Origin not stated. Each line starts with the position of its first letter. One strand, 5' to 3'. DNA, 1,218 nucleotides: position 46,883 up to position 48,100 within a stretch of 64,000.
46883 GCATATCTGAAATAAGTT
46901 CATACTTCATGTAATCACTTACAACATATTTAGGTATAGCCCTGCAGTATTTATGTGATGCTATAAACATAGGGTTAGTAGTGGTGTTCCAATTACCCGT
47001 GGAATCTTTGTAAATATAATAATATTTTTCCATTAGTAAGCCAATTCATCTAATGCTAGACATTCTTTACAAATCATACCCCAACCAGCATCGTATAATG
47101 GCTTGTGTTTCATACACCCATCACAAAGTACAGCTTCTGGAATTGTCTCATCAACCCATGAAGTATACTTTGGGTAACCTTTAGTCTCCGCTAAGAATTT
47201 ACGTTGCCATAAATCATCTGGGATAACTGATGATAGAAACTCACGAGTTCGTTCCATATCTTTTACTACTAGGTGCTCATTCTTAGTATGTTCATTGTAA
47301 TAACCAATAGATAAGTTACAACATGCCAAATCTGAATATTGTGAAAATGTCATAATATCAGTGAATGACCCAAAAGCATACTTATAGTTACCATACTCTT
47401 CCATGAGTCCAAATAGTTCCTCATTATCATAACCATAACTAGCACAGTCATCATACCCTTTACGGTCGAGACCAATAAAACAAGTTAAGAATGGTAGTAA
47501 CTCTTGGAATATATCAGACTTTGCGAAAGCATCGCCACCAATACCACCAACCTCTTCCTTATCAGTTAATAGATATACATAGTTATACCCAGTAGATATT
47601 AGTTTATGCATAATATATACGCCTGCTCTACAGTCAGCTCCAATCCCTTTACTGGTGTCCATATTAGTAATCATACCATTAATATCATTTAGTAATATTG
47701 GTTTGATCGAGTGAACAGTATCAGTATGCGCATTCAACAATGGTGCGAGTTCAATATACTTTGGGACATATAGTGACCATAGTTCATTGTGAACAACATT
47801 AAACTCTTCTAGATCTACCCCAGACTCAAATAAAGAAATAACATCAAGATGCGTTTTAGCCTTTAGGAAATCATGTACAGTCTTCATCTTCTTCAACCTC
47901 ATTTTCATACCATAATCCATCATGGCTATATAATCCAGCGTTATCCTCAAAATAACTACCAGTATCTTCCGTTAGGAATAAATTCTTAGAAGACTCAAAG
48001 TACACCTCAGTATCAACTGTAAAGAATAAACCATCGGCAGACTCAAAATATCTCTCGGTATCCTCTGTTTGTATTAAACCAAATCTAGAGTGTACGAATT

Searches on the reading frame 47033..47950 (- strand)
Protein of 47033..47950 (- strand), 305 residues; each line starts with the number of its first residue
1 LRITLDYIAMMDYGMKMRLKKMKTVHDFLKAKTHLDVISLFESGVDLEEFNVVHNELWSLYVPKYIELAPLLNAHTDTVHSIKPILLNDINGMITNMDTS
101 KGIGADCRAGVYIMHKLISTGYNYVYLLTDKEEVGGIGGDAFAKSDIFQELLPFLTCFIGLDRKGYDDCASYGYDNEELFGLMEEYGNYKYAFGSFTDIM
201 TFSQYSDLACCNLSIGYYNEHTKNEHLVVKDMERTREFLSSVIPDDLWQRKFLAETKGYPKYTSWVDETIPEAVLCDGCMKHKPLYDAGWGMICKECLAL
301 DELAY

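Call 19: search_protein_families(library=phrogs, proteins=[window:47033-47950:-], max_evalue=0.001)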
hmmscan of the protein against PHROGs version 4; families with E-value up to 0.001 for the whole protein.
window:47033-47950:- (305 aa): 3 families
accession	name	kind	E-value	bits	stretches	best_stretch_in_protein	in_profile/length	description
phrog_4191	-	other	1.5e-32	114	1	70-246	58-240/342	peptidase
phrog_34186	-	unknown function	5e-20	73.1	1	19-254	19-256/368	-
phrog_21791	-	other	3.1e-07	31.4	1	100-229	93-234/348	peptidase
